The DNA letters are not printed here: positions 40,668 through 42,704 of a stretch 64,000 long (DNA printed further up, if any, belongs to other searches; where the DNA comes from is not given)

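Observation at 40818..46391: Intragenic tandem duplication creating a two-domain GT2, followed by a small membrane protein and a giant GT-C (a GtrB-GtrA-GtrC-like trio)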

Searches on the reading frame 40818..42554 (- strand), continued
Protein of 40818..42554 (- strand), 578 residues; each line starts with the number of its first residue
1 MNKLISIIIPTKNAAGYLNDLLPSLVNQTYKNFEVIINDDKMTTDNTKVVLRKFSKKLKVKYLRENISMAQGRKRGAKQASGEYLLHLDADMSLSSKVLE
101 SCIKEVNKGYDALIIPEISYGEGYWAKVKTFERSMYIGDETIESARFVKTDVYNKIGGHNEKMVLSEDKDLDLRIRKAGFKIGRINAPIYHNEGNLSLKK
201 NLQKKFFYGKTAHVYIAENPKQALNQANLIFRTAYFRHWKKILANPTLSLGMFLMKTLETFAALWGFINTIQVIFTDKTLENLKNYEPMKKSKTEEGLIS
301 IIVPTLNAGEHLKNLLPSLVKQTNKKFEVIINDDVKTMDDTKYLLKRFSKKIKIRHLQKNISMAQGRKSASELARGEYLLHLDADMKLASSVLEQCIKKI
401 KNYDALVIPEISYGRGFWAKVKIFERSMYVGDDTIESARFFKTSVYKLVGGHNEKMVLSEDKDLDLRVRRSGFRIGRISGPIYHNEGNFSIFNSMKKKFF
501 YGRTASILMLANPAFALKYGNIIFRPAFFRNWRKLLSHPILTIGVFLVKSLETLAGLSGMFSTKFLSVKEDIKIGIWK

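Call 17: find_encoding_contigs(protein=P0025, flank=10000, max_places=2)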
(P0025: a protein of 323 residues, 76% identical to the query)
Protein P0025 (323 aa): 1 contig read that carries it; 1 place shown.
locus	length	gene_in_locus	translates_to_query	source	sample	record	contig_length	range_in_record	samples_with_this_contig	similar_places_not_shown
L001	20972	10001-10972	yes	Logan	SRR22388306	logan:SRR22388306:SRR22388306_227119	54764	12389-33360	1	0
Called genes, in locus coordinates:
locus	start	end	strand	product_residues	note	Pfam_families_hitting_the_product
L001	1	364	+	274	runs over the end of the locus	PF01040:UbiA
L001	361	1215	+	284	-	PF13489:Methyltransf_23, PF07021:MetW (weak), PF13847:Methyltransf_31, PF08241:Methyltransf_11, PF08242:Methyltransf_12, PF13649:Methyltransf_25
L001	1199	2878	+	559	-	-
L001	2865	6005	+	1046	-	-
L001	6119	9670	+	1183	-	-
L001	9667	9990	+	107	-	-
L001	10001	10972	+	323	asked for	PF00535:Glycos_transf_2, PF10111:Glyco_tranf_2_2 (faint)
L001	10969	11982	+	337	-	PF00535:Glycos_transf_2, PF13641:Glyco_tranf_2_3, PF13632:Glyco_trans_2_3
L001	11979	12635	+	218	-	PF13489:Methyltransf_23, PF08003:Methyltransf_9 (faint), PF13847:Methyltransf_31, PF08241:Methyltransf_11, PF08242:Methyltransf_12 (weak), PF13649:Methyltransf_25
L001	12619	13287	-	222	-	PF08241:Methyltransf_11, PF08242:Methyltransf_12 (weak), PF13649:Methyltransf_25, PF13847:Methyltransf_31 (weak)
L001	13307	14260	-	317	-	PF13489:Methyltransf_23, PF01209:Ubie_methyltran (faint), PF07021:MetW, PF13649:Methyltransf_25, PF13847:Methyltransf_31, PF08241:Methyltransf_11, PF08242:Methyltransf_12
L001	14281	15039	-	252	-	PF13489:Methyltransf_23, PF13847:Methyltransf_31, PF08241:Methyltransf_11, PF08242:Methyltransf_12, PF13649:Methyltransf_25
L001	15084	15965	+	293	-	PF00535:Glycos_transf_2, PF10111:Glyco_tranf_2_2 (faint)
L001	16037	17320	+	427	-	-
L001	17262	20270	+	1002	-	-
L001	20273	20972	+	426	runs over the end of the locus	PF01943:Polysacc_synt, PF13440:Polysacc_synt_3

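Call 41: find_encoding_contigs(protein=P0024, flank=10000, max_places=1)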
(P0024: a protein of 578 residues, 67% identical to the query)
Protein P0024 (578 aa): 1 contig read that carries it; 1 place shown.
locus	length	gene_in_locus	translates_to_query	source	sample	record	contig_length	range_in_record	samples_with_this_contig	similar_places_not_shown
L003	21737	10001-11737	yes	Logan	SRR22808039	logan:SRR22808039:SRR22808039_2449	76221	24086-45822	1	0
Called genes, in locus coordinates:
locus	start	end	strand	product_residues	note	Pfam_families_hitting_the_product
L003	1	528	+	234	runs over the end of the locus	PF14907:NTP_transf_5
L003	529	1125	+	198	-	PF02223:Thymidylate_kin (faint)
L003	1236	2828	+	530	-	-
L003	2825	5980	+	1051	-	-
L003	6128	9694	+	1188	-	PF11847:GT-C_AftD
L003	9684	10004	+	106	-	-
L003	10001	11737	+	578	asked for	PF00535:Glycos_transf_2, PF10111:Glyco_tranf_2_2 (faint), PF13506:Glyco_transf_21 (faint), PF15935:RnlA_toxin (faint), PF13632:Glyco_trans_2_3 (weak), PF00535:Glycos_transf_2, PF13641:Glyco_tranf_2_3 (weak), PF13632:Glyco_trans_2_3 (weak)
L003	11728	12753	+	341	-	PF00535:Glycos_transf_2, PF10111:Glyco_tranf_2_2, PF13641:Glyco_tranf_2_3, PF13632:Glyco_trans_2_3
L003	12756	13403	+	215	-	PF01209:Ubie_methyltran, PF03141:Methyltransf_29, PF08003:Methyltransf_9 (faint), PF13489:Methyltransf_23, PF13847:Methyltransf_31, PF08241:Methyltransf_11, PF08242:Methyltransf_12, PF13649:Methyltransf_25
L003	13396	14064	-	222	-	PF13489:Methyltransf_23 (faint), PF13847:Methyltransf_31 (weak), PF08241:Methyltransf_11, PF08242:Methyltransf_12 (weak), PF13649:Methyltransf_25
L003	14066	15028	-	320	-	PF13489:Methyltransf_23, PF07021:MetW, PF13847:Methyltransf_31, PF08241:Methyltransf_11, PF08242:Methyltransf_12, PF13649:Methyltransf_25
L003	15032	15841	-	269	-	PF13489:Methyltransf_23, PF08241:Methyltransf_11 (weak), PF08242:Methyltransf_12 (weak), PF13847:Methyltransf_31 (weak)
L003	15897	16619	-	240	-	PF08241:Methyltransf_11, PF07021:MetW (weak)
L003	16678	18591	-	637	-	-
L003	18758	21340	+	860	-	-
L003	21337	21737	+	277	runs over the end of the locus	PF00535:Glycos_transf_2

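Call 42: find_encoding_contigs(protein=P0013, flank=10000, max_places=1)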
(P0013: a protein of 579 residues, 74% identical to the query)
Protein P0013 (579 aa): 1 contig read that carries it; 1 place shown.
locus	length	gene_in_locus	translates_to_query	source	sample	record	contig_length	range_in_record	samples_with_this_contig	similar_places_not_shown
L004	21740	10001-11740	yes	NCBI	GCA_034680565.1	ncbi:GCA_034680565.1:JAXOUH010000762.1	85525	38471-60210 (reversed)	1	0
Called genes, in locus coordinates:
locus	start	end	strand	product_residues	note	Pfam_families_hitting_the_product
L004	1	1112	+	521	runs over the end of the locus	PF02811:PHP, PF13263:PHP_C, PF02353:CMAS, PF13489:Methyltransf_23, PF08241:Methyltransf_11, PF08242:Methyltransf_12, PF13649:Methyltransf_25, PF13847:Methyltransf_31, +1 more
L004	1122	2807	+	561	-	PF13231:PMT_2 (weak)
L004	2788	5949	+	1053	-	-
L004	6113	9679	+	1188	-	PF11847:GT-C_AftD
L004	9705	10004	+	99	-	-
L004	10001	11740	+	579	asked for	PF00535:Glycos_transf_2, PF10111:Glyco_tranf_2_2 (weak), PF13506:Glyco_transf_21 (faint), PF13641:Glyco_tranf_2_3 (weak), PF13632:Glyco_trans_2_3 (faint), PF00535:Glycos_transf_2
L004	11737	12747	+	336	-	PF00535:Glycos_transf_2, PF10111:Glyco_tranf_2_2, PF13641:Glyco_tranf_2_3, PF13632:Glyco_trans_2_3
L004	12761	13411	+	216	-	PF13489:Methyltransf_23, PF13847:Methyltransf_31, PF01728:FtsJ (weak), PF08241:Methyltransf_11, PF08242:Methyltransf_12, PF13649:Methyltransf_25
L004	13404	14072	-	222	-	PF13847:Methyltransf_31, PF08241:Methyltransf_11, PF08242:Methyltransf_12 (weak), PF13649:Methyltransf_25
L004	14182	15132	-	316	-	PF13489:Methyltransf_23, PF01209:Ubie_methyltran (weak), PF07021:MetW, PF08241:Methyltransf_11, PF08242:Methyltransf_12, PF13649:Methyltransf_25, PF13847:Methyltransf_31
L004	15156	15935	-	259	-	PF02353:CMAS (weak), PF05401:NodS (weak), PF13489:Methyltransf_23, PF13847:Methyltransf_31, PF08241:Methyltransf_11, PF08242:Methyltransf_12, PF13649:Methyltransf_25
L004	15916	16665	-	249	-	PF05148:Methyltransf_8 (weak), PF01209:Ubie_methyltran, PF13489:Methyltransf_23, PF07021:MetW, PF13847:Methyltransf_31, PF08241:Methyltransf_11, PF08242:Methyltransf_12, PF13649:Methyltransf_25, +3 more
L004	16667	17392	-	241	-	PF13641:Glyco_tranf_2_3, PF00535:Glycos_transf_2, PF10111:Glyco_tranf_2_2 (weak)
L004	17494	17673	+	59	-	-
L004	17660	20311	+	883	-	-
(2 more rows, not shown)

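Call 43: find_encoding_contigs(protein=P0026, flank=10000, max_places=1)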
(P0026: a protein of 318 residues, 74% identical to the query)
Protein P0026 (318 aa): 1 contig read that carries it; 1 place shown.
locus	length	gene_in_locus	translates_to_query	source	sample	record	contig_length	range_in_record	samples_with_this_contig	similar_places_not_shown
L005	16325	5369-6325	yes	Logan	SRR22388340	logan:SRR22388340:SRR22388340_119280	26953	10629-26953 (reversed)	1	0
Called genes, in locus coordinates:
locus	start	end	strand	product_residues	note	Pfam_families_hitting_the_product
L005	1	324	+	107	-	?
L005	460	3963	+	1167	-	-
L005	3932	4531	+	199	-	-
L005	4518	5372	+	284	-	PF00535:Glycos_transf_2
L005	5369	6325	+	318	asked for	PF00535:Glycos_transf_2, PF10111:Glyco_tranf_2_2 (weak)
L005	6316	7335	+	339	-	PF00535:Glycos_transf_2, PF10111:Glyco_tranf_2_2 (weak), PF13506:Glyco_transf_21, PF13641:Glyco_tranf_2_3, PF13632:Glyco_trans_2_3 (weak)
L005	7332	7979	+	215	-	PF13489:Methyltransf_23, PF13847:Methyltransf_31 (weak), PF08241:Methyltransf_11, PF08242:Methyltransf_12 (faint), PF13649:Methyltransf_25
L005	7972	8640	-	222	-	PF13847:Methyltransf_31 (weak), PF08241:Methyltransf_11, PF08242:Methyltransf_12 (weak), PF13649:Methyltransf_25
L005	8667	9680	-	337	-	PF01073:3Beta_HSD, PF01370:Epimerase, PF02719:Polysacc_synt_2, PF04321:RmlD_sub_bind, PF16363:GDP_Man_Dehyd, PF07993:NAD_binding_4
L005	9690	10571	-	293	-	PF13489:Methyltransf_23, PF07021:MetW, PF13847:Methyltransf_31, PF08241:Methyltransf_11, PF08242:Methyltransf_12, PF13649:Methyltransf_25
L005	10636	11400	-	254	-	PF05219:DREV (weak), PF13489:Methyltransf_23, PF13847:Methyltransf_31, PF08241:Methyltransf_11, PF08242:Methyltransf_12, PF13649:Methyltransf_25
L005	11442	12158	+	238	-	PF00535:Glycos_transf_2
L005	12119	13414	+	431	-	-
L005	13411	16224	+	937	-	-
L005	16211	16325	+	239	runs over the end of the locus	PF01209:Ubie_methyltran, PF13489:Methyltransf_23, PF13847:Methyltransf_31, PF08241:Methyltransf_11, PF08242:Methyltransf_12, PF13649:Methyltransf_25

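Call 50: find_related_loci(query=window:40818-42554:-, collection=genome_contigs, flank=6000)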
Query window:40818-42554:- (578 aa) in genome_contigs; peptide patterns used: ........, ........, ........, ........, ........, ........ (x = any residue, [..] = any of these).
599 stretches matched a pattern (row limit reached: there are more); 524 encode a relative of the query (tblastn E <= 1e-3); the best 80 are kept; 80 distinct loci.
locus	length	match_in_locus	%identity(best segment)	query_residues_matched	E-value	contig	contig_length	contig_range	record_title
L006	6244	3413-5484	82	4-578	0e+0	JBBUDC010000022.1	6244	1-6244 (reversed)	MAG: Patescibacteria group bacterium isolate H43-bin206_1 H43_bin206_1_000000000022, whole genome shotgun sequence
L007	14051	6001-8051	31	2-543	4e-56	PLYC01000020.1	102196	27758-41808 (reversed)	MAG: Candidatus Doudnabacteria bacterium isolate palsa_1336 73.20120700_P3D.308_contig_10016, whole genome shotgun seque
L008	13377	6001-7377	26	3-402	1e-19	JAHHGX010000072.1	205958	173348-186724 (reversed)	MAG: Calothrix sp. FI2-JRJ7 scaffold_42_c1, whole genome shotgun sequence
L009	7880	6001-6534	35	5-472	3e-19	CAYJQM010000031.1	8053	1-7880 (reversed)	MAG TPA_asm: uncultured archaeon isolate ERP125453_co1_281 genome assembly, contig: NODE_11065_length_8053_cov_4.865716,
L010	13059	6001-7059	25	2-484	8e-19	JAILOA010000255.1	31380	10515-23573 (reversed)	MAG: Lachnospiraceae bacterium isolate RUI294 k141_5262736_flag=0_multi=13.8781_len=31380, whole genome shotgun sequence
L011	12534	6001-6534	36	3-470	4e-18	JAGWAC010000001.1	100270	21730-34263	Candidatus Woesearchaeota archaeon isolate RIFCSPHIGHO2_02_FULL_29_19 rifcsphigho2_02_scaffold_394, whole genome shotgun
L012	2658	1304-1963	31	6-484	2e-18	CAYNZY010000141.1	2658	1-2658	MAG TPA_asm: uncultured Rhodohalobacter sp. isolate binchicken_co405_53 genome assembly, contig: NODE_60291_length_2658_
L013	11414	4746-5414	33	5-483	8e-18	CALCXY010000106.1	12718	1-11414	MAG TPA_asm: Candidatus Woesearchaeota archaeon isolate ERR599062_bin.4_CONCOCT_v1.1_MAG genome assembly, contig: ERZ841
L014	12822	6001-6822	36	1-560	1e-17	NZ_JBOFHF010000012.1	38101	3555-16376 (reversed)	MAG: Cetobacterium sp. isolate WFFMC_MAG_053 k139_7364_flag=0_multi=19.9800_len=38101, whole genome shotgun sequence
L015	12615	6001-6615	30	1-481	9e-18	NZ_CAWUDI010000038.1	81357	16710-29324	Calothrix sp. CCY 0018 isolate Calothrix CCY 0018 NODE_39_length_81357_cov_143.788037, whole genome shotgun sequence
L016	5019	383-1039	32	1-385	1e-17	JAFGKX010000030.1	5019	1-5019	MAG: Candidatus Omnitrophota bacterium isolate Zod_Metabat.364 k87_3629891, whole genome shotgun sequence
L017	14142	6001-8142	29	2-489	2e-17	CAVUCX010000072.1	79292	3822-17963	MAG: uncultured Bacteroidetes bacterium isolate MFD02923.bin.2.109 genome assembly, contig: contig_55639, whole genome s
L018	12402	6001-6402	33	5-437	5e-17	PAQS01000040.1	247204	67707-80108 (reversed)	MAG: Waddliaceae bacterium isolate SP13 MHASMcontig_2730385, whole genome shotgun sequence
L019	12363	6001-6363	44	1-395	8e-17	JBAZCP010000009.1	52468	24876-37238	MAG: Candidatus Cloacimonadales bacterium isolate SO_2017_LW2_75 scaffold_1436_c1_LW138R_2017, whole genome shotgun sequ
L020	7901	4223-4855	30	3-500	6e-17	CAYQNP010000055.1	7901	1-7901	MAG TPA_asm: uncultured Spirochaetia bacterium isolate binchicken_co219_272 genome assembly, contig: k141_1030064, whole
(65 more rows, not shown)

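Call 64: predict_structure(alignment_id=A3)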
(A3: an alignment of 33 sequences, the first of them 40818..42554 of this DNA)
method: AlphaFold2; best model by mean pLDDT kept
length: 578 residues; sequences in the alignment: 33
mean_pLDDT: 87.9   pTM: 0.55
mean pLDDT of the five models: 87.9, 87.1, 86.7, 85.3, 84.2
residues with pLDDT >= 90: 347; 70-90: 190; 50-70: 28; < 50: 13
segments of 3 or more residues with pLDDT < 50: 571-578
pLDDT, mean of each block of 10 residues (from residue 1): 89 93 96 96 92 93 89 93 96 96 96 95 94 87 92 95 89 95 95 91 90 84 75 84 93 92 81 57 65 90 92 95 96 91 93 90 84 94 94 96 95 92 90 84 93 85 89 93 89 86 78 70 76 91 91 84 59 45
secondary structure, 60 per line:
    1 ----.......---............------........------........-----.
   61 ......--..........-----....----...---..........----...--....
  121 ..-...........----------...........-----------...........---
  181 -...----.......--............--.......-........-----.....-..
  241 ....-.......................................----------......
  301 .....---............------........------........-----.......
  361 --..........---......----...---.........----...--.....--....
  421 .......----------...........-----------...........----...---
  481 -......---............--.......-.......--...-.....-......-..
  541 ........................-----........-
elements in order: E5-11 H15-26 E33-40 H47-54 E60-66 H69-78 E84-87 E92-94 H98-107 E112-114 E117-122 H124-134 E145-149 H150-155 H167-177 E182-184 E189-195 H198-209 H212-218 H220-227 H233-237 H239-244 H246-284 E295-305 H309-320 E327-334 H341-348 E354-360 H363-372 E376-381 E386-388 H392-400 E405-407 E410-414 H417-427 E438-442 H443-448 H460-470 E475-477 E482-487 H491-502 H505-511 H513-519 H526-530 H532-537 H539-564 H570-577
